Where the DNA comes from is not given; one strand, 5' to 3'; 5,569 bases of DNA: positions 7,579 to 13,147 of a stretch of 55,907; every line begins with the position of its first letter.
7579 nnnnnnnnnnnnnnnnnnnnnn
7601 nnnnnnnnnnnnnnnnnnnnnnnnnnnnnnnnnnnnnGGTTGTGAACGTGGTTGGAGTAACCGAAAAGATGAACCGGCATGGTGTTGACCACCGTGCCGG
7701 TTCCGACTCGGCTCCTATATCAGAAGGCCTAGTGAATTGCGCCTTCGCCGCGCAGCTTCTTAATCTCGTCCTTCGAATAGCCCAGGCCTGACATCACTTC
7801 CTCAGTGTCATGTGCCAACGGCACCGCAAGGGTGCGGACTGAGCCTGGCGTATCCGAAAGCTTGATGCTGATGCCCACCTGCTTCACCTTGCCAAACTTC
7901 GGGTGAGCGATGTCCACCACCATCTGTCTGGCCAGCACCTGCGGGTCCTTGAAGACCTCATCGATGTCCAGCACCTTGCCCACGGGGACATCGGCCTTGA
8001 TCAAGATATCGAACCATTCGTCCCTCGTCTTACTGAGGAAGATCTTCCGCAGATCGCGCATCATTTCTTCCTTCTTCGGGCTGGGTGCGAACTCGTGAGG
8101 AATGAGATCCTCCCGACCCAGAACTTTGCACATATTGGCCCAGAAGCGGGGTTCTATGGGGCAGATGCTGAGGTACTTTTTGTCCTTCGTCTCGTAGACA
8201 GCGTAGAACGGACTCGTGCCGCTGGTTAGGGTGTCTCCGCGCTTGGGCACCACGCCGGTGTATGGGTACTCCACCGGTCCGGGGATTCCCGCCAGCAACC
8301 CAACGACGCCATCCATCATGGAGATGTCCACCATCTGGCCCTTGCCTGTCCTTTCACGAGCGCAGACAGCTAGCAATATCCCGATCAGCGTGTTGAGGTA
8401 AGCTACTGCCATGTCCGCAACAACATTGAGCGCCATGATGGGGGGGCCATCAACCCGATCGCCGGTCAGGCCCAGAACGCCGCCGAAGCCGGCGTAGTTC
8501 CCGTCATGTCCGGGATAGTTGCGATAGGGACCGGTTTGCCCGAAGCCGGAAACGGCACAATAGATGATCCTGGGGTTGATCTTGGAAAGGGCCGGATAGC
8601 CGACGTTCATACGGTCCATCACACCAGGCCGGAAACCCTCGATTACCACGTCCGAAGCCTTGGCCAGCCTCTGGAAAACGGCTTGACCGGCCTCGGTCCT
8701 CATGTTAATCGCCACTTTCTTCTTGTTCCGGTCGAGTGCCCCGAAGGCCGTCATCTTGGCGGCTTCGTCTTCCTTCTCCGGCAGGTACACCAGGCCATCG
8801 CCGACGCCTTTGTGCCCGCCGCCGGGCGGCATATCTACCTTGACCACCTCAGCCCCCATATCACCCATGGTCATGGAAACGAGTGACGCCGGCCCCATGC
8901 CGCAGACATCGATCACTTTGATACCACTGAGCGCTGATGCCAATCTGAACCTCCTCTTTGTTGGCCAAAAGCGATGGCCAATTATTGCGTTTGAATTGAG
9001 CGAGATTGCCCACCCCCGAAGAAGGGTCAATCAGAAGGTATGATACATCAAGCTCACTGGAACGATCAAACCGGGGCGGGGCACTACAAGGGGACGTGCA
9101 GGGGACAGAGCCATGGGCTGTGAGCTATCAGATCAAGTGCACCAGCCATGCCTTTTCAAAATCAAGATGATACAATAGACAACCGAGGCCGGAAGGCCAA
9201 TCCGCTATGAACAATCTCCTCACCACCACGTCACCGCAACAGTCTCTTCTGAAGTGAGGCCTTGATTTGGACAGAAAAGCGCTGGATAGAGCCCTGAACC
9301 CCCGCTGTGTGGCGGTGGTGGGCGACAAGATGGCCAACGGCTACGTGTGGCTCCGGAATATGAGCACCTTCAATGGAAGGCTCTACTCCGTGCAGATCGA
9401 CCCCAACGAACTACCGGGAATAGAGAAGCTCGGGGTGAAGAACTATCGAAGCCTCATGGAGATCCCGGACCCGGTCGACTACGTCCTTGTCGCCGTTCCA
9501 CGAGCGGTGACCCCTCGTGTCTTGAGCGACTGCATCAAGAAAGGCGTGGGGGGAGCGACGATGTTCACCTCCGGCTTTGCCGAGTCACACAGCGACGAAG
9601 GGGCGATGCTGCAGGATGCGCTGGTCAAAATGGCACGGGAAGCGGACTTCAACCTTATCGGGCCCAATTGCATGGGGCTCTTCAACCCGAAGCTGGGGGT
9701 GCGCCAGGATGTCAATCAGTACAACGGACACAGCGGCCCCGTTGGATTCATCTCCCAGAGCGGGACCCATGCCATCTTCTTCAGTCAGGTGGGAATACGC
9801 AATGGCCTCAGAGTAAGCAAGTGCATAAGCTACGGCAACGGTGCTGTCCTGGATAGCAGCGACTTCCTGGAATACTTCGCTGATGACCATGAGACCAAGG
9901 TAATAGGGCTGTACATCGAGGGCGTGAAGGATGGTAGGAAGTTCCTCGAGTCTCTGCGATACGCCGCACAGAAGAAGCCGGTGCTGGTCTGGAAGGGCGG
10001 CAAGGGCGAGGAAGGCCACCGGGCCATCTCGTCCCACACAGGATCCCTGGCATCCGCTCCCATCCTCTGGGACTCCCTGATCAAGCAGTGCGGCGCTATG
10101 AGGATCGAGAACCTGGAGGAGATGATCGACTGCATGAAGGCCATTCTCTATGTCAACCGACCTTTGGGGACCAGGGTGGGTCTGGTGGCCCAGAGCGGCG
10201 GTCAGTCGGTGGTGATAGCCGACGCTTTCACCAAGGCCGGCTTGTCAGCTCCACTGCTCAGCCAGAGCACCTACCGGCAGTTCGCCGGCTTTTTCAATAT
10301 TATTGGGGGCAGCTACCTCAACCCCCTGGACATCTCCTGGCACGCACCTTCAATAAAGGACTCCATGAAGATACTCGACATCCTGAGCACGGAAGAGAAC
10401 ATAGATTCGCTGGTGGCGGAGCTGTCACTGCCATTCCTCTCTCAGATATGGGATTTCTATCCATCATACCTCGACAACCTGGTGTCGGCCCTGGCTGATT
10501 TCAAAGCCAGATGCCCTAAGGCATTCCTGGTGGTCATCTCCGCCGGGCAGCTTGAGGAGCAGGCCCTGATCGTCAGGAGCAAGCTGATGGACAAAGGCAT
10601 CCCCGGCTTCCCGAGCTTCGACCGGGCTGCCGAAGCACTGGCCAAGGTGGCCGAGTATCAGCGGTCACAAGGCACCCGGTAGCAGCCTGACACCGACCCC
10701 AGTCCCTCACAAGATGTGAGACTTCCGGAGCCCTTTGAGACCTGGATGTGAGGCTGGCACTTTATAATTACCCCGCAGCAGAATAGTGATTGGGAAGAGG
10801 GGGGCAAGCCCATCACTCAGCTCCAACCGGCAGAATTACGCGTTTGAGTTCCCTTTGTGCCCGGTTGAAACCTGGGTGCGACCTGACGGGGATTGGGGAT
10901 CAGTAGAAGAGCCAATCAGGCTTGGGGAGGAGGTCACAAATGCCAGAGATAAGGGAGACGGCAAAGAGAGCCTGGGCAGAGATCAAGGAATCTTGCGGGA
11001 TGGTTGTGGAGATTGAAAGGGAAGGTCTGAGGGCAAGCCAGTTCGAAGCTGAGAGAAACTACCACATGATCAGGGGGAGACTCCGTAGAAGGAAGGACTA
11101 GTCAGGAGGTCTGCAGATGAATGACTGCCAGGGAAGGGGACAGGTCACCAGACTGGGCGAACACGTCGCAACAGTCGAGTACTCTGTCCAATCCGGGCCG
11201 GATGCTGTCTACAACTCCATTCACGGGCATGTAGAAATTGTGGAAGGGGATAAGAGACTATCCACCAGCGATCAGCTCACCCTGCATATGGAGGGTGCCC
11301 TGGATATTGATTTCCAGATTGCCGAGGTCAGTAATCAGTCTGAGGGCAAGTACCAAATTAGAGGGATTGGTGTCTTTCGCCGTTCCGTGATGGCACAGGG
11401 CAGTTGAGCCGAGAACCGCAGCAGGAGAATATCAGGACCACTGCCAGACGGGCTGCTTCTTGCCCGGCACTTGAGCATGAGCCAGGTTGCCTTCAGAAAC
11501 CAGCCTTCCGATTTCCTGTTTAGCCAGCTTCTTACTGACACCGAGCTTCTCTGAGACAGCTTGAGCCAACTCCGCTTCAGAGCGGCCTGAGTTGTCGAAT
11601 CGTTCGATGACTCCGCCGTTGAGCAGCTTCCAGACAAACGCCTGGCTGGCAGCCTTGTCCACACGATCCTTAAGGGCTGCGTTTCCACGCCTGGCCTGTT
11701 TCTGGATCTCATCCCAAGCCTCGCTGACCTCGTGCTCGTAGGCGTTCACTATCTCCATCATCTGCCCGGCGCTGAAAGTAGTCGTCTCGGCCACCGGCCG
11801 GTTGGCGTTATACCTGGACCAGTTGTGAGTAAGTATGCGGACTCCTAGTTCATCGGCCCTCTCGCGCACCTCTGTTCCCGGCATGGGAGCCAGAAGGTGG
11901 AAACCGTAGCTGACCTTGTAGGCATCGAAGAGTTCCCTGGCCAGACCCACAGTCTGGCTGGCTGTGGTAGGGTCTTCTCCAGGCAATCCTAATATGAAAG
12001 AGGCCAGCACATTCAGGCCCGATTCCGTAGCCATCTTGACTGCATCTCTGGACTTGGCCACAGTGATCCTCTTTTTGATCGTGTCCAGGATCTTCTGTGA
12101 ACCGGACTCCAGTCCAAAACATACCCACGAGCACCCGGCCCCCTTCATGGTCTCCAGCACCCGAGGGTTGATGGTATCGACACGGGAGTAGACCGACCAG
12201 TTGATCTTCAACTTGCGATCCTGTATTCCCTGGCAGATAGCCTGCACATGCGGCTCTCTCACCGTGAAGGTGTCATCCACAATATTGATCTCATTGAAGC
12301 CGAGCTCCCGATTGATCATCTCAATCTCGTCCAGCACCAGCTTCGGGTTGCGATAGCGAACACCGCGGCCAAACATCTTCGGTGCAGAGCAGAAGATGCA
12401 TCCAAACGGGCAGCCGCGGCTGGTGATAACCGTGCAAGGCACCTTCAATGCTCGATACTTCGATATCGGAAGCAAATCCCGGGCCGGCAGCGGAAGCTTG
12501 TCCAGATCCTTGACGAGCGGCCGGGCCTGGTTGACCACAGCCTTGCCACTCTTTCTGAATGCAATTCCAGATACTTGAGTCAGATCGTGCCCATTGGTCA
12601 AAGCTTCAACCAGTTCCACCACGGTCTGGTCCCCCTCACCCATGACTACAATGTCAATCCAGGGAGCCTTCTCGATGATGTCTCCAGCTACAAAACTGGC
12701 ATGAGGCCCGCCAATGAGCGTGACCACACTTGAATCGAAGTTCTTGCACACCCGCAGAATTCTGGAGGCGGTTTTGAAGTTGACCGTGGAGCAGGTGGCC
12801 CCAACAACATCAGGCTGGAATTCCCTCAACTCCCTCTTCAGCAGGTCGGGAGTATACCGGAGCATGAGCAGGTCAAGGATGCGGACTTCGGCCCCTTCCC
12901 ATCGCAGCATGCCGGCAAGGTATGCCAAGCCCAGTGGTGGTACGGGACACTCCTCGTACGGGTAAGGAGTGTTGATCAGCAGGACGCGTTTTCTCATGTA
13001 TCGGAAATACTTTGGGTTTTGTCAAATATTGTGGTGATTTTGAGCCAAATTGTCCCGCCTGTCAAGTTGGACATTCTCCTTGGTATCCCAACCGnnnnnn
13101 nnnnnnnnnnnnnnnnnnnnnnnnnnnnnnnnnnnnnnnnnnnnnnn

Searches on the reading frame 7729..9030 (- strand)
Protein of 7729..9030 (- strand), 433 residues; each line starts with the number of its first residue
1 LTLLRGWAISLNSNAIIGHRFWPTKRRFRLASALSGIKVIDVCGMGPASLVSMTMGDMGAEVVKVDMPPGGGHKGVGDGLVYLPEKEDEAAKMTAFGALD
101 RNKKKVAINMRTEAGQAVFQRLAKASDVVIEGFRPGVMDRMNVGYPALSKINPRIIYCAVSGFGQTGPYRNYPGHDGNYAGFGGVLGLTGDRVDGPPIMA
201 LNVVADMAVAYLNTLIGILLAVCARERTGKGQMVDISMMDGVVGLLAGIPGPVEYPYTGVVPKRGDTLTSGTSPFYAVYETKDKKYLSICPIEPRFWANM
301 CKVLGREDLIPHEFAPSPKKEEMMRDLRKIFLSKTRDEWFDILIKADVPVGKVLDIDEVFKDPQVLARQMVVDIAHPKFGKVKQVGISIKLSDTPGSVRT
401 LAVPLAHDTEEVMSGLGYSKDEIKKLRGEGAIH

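Call 20: search_protein_families(library=pfam, proteins=[window:7729-9030:-], max_evalue=0.001)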
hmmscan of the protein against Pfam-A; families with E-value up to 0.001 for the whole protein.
window:7729-9030:- (433 aa): 1 family
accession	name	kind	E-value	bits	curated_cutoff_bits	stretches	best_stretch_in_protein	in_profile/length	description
PF02515.22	CoA_transf_3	-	1.8e-98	330.5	23.3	1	34-405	1-361/366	CoA-transferase family III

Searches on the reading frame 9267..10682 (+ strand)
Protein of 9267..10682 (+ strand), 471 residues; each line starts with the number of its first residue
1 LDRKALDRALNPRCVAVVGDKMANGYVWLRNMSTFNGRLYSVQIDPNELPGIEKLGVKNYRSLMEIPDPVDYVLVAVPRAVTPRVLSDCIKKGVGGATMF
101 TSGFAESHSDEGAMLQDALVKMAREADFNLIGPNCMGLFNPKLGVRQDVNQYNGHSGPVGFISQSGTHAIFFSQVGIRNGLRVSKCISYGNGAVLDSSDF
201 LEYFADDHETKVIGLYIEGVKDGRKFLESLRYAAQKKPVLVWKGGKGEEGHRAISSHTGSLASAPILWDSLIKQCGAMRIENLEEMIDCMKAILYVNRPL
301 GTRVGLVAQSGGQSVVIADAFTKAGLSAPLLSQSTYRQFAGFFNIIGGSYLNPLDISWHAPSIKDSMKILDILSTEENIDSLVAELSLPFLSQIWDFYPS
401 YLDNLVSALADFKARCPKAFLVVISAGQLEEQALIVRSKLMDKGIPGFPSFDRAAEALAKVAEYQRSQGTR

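Call 20: search_protein_families(library=pfam, proteins=[window:9267-10682:+], max_evalue=0.001)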
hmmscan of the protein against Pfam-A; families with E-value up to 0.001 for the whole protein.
window:9267-10682:+ (471 aa): 2 families
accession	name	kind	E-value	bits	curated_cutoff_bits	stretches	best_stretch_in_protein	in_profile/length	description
PF13607.11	Succ_CoA_lig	-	7.6e-47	159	27.4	1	157-292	2-137/138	Succinyl-CoA ligase like flavodoxin domain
PF13380.12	CoA_binding_2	-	2.2e-12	47.9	22.8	1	14-139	2-114/116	CoA binding domain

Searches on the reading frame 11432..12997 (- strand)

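Call 20: search_protein_families(library=pfam, proteins=[window:11432-12997:-], max_evalue=0.001)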
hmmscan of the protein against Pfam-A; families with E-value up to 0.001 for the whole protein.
window:11432-12997:- (521 aa): 2 families
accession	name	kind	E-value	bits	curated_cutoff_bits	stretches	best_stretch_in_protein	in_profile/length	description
PF04055.27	Radical_SAM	-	5.1e-24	85.8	29.5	1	190-345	1-158/166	Radical SAM superfamily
PF02310.24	B12-binding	-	1.2e-20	74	32.1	1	19-129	12-120/121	B12 binding domain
